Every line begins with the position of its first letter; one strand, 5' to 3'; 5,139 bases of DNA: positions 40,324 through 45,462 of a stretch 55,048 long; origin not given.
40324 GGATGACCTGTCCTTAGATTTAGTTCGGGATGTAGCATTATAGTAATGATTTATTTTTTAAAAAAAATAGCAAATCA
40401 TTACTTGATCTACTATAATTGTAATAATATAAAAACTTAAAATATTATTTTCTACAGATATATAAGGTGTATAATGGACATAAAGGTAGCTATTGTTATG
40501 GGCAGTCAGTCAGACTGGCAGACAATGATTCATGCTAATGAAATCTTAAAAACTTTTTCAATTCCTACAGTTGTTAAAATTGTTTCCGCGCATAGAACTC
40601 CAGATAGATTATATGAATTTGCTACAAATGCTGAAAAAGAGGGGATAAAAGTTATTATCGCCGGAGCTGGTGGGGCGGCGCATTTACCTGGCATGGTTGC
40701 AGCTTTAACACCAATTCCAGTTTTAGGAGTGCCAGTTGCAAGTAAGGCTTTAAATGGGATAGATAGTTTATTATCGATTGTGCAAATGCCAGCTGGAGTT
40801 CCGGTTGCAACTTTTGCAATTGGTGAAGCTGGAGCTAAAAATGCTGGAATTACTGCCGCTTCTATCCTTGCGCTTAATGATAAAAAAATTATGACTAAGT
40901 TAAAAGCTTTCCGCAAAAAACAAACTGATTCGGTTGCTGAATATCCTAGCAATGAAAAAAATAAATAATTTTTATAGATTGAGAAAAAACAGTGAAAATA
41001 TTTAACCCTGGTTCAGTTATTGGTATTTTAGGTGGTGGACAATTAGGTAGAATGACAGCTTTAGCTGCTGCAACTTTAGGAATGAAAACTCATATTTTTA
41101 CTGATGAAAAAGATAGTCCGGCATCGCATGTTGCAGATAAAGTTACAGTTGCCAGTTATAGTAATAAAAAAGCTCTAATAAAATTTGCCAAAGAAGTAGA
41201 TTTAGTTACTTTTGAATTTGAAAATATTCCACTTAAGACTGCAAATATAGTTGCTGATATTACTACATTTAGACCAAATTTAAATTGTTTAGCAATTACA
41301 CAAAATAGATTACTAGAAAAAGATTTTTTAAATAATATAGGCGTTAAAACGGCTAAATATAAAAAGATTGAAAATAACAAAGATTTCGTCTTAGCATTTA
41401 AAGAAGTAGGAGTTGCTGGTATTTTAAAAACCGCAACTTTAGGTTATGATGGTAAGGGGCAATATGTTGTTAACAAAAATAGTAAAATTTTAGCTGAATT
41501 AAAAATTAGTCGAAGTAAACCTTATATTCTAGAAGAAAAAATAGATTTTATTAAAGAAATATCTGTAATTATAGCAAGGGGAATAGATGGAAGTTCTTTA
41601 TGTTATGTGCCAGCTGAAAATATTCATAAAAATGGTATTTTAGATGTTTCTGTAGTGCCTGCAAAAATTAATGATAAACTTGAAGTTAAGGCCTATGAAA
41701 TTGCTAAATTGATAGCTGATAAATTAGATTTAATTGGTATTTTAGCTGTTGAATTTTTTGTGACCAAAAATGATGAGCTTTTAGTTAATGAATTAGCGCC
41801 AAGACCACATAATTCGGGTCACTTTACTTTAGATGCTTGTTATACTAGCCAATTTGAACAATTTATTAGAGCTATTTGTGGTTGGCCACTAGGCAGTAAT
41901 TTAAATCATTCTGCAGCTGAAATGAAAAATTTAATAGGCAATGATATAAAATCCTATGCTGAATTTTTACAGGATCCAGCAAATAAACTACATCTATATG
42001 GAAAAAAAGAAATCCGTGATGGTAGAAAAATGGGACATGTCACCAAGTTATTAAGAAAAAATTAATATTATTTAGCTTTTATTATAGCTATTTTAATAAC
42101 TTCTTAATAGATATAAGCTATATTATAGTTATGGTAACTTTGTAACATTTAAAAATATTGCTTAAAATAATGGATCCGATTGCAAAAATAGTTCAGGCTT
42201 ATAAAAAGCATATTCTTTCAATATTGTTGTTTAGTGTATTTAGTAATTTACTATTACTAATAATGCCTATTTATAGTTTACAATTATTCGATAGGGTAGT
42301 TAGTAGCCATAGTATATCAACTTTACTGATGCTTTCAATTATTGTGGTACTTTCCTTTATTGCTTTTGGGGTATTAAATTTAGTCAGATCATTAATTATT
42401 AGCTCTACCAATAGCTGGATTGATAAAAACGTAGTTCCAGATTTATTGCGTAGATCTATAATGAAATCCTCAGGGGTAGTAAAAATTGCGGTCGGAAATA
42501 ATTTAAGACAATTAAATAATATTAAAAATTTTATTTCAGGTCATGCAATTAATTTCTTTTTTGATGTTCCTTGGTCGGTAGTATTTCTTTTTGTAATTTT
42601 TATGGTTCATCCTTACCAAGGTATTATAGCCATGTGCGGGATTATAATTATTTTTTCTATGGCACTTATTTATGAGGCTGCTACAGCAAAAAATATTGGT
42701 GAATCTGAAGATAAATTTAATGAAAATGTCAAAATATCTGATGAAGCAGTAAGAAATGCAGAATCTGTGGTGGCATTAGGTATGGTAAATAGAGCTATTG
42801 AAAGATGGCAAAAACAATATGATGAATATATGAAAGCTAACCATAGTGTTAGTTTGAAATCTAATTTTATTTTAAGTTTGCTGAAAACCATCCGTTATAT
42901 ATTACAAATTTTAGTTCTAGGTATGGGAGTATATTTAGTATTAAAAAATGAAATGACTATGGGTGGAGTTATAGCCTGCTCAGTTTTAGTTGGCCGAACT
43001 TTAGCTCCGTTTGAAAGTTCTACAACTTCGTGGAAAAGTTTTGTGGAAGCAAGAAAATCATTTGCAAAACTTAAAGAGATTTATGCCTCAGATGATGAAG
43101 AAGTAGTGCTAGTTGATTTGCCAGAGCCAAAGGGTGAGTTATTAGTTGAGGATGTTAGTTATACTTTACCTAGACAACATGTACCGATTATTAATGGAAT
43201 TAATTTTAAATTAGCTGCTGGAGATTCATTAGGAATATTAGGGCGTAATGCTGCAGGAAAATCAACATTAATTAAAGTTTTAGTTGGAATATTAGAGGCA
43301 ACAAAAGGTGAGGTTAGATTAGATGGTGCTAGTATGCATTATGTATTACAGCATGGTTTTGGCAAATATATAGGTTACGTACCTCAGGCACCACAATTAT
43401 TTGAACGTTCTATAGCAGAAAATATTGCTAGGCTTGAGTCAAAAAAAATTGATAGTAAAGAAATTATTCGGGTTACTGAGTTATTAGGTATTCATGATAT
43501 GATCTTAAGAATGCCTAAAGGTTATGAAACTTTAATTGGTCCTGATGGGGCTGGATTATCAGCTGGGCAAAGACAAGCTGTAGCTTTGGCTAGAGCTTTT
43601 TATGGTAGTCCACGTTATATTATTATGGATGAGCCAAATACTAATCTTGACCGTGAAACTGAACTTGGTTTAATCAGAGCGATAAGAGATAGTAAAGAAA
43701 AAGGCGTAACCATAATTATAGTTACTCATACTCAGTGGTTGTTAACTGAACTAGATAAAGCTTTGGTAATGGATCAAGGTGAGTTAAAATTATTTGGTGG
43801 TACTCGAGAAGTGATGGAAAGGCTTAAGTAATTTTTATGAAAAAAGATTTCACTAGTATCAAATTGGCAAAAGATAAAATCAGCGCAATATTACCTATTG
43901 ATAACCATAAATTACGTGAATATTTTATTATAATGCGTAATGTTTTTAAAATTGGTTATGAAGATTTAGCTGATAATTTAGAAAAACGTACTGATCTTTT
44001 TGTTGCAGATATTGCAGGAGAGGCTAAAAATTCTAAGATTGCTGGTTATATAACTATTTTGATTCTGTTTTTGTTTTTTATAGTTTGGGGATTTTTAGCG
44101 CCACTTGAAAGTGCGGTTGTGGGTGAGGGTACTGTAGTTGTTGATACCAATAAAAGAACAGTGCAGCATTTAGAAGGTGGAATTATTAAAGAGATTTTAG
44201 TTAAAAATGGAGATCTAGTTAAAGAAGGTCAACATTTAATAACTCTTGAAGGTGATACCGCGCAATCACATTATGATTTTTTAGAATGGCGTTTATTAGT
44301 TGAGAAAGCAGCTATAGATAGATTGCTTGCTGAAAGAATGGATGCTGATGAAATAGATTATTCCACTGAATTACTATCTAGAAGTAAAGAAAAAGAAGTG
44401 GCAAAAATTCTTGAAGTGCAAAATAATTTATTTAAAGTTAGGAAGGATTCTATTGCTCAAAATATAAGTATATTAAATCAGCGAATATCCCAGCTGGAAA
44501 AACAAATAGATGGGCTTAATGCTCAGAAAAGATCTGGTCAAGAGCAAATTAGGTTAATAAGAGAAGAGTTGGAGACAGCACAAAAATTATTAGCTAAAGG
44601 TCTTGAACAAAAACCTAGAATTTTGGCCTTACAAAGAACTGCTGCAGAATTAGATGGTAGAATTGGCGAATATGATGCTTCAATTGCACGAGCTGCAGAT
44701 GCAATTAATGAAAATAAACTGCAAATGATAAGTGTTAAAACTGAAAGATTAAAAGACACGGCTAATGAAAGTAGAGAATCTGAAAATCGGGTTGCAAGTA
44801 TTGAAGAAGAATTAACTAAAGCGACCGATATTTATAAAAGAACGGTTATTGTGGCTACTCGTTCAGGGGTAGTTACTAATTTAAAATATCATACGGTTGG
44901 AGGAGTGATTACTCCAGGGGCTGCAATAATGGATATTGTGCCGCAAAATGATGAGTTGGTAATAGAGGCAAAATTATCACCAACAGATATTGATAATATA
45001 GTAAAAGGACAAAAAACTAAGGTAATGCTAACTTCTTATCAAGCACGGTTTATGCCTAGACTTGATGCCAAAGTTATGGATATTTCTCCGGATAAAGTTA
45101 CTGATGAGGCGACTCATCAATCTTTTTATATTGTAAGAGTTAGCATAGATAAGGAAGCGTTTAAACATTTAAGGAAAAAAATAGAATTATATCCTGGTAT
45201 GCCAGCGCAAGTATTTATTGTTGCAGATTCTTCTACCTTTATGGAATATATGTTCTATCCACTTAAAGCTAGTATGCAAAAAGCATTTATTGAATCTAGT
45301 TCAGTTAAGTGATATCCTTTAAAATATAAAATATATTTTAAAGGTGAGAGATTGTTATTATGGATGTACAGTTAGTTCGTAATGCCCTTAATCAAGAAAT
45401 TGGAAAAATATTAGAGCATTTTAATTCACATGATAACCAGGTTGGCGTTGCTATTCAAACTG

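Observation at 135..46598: Dispersed modular multi-hairpin repeat family bounded by TATAG...CTATA, at 10 loci in 55 kb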

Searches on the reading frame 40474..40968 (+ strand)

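Call 73: search_protein_families(library=pfam, proteins=[window:40474-40968:+])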
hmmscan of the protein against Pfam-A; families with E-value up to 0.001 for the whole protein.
window:40474-40968:+ (164 aa): 1 family
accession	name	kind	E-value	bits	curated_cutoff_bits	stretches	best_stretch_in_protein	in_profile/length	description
PF00731.26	AIRC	-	2.8e-64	215.6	30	1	4-152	1-147/148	AIR carboxylase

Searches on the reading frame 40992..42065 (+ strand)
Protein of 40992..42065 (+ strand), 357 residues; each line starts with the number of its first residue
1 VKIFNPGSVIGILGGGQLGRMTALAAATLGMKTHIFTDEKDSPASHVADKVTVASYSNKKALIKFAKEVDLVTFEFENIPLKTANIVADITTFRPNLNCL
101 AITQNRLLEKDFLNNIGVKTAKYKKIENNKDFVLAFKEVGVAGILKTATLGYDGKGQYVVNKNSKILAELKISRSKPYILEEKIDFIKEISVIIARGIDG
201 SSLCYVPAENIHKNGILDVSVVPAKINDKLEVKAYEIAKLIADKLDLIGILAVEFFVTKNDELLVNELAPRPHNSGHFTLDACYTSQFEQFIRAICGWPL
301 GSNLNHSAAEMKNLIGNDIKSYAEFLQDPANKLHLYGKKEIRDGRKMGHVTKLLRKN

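Call 73: search_protein_families(library=pfam, proteins=[window:40992-42065:+])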
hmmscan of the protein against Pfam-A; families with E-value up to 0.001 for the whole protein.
window:40992-42065:+ (357 aa): 5 families
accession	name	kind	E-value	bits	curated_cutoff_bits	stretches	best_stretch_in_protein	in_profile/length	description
PF02222.28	ATP-grasp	-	3.9e-58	196.5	27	1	112-288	2-179/179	ATP-grasp domain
PF22660.2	RS_preATP-grasp-like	-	1.3e-26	93.2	27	1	10-104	4-98/98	Ribonucleotide synthetase preATP-grasp domain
PF17769.7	PurK_C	-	2.4e-14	53.2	22.6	1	310-353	2-46/56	Phosphoribosylaminoimidazole carboxylase C-terminal domain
PF07478.18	Dala_Dala_lig_C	-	0.00034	20.6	24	1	220-272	124-176/204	D-ala D-ala ligase C-terminus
PF01071.24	GARS_A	-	0.00094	19.5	27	0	109-167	6-64/194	Phosphoribosylglycinamide synthetase, ATP-grasp (A) domain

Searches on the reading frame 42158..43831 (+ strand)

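Call 15: search_protein_families(library=ncbifam, proteins=[window:42158-43831:+])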
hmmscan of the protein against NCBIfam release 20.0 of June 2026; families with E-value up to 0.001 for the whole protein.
window:42158-43831:+ (557 aa): 184 families (the best 25 are shown)
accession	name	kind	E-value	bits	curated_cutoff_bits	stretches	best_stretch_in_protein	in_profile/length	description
TIGR01842.1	type_I_sec_PrtD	subfamily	5.8e-173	576.3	510.15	1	13-556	2-544/544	type I secretion system permease/ATPase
TIGR03375.1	type_I_sec_LssB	subfamily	2.8e-109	366.4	693.1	1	10-556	142-692/696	type I secretion system permease/ATPase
TIGR01846.1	type_I_sec_HlyB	subfamily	6.6e-79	266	725.55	1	11-552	133-678/694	type I secretion system permease/ATPase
TIGR02857.1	CydD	equivalog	2.3e-64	218.2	435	1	16-538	2-529/529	thiol reductant ABC exporter subunit CydD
TIGR03796.1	NHLM_micro_ABC1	equivalog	7.8e-58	196.2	853.3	1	8-552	145-698/710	NHLP family bacteriocin export ABC transporter peptidase/permease/ATPase subunit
TIGR01193.1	bacteriocin_ABC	subfamily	2.5e-55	188.3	523.85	1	11-548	150-691/708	peptide cleavage/export ABC transporter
TIGR03797.1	NHLM_micro_ABC2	equivalog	1.4e-53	182.5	709.4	1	2-554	121-673/686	NHLP bacteriocin export ABC transporter permease/ATPase subunit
TIGR00958.1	3a01208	subfamily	4e-52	177.4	874.6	1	13-555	157-703/711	antigen peptide transporter 2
TIGR02868.1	CydC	equivalog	4.6e-52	177.3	329.05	1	143-525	145-529/530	thiol reductant ABC exporter subunit CydC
NF052233.1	CphA_assoc_ABC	equivalog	6.3e-51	173.6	880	1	120-555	298-732/766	cyanophycin metabolism-associated ABC transporter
NF045998.1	cleave_ABC_plasm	equivalog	1.1e-48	166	500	1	12-526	148-661/673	Mbov_0121 family peptidase domain-containing ABC transporter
TIGR02203.1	MsbA_lipidA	equivalog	2.4e-46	158.4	602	1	40-554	37-557/572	lipid A export permease/ATP-binding protein MsbA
TIGR02204.1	MsbA_rel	hypoth_equivalog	4.9e-44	150.9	780.4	1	158-552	164-561/576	ABC transporter, permease/ATP-binding protein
NF010178.0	PRK13657.1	equivalog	4e-43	147.7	733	1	26-552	24-556/588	glucan ABC transporter ATP-binding protein/ permease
NF008055.0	PRK10789.1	equivalog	4.7e-42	144.2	845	1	181-549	187-554/590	SmdA family multidrug ABC transporter permease/ATP-binding protein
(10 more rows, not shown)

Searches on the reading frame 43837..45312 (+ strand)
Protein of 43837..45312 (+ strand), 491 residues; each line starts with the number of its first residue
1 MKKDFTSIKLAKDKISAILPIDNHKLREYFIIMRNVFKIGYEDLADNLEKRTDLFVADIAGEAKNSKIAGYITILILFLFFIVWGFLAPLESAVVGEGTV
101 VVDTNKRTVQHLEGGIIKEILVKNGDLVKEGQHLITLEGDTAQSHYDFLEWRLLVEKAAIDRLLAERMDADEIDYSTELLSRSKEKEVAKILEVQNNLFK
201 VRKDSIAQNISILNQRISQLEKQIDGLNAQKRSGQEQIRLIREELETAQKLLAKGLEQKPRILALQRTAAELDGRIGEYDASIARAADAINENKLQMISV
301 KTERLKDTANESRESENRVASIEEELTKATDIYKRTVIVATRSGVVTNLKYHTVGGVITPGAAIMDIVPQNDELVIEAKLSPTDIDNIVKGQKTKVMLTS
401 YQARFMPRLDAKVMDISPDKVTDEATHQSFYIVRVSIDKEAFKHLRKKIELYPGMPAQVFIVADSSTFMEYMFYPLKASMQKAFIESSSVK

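Call 15: search_protein_families(library=ncbifam, proteins=[window:43837-45312:+])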
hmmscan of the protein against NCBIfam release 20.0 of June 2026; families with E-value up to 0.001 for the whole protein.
window:43837-45312:+ (491 aa): 9 families
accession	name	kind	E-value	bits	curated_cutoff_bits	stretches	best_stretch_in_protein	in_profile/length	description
TIGR01843.1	type_I_hlyD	subfamily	1.2e-115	386.8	208.65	1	69-486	6-421/422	HlyD family type I secretion periplasmic adaptor subunit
TIGR00998.1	8a0101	subfamily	5.9e-16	58.3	390.8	1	207-402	93-269/334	EmrA/EmrK family multidrug efflux transporter periplasmic adaptor subunit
TIGR01000.1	bacteriocin_acc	subfamily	3.2e-12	46.1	258.85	1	264-472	248-449/457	bacteriocin secretion accessory protein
TIGR01730.1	RND_mfp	subfamily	7.5e-11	41.6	94.9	2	105-148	25-68/322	efflux RND transporter periplasmic adaptor subunit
TIGR03794.1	NHLM_micro_HlyD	equivalog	1.4e-10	40.7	156.2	1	77-430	29-350/421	NHLP bacteriocin system secretion protein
NF007850.1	PRK10559.1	equivalog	6.4e-06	25.5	400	1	287-396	99-206/303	p-hydroxybenzoic acid efflux pump subunit AaeA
NF011715.0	PRK15136.1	equivalog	2.8e-05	22.9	563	0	316-401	196-279/390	multidrug efflux MFS transporter periplasmic adaptor subunit EmrA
NF043073.1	MMSYN1_0195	equivalog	0.0004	18.7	1250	1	175-334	343-495/1021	spermidine/putrescine ABC transporter permease/substrate-binding protein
TIGR01348.1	PDHac_trf_long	equivalog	0.00054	18.6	552.1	0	113-142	12-41/587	dihydrolipoyllysine-residue acetyltransferase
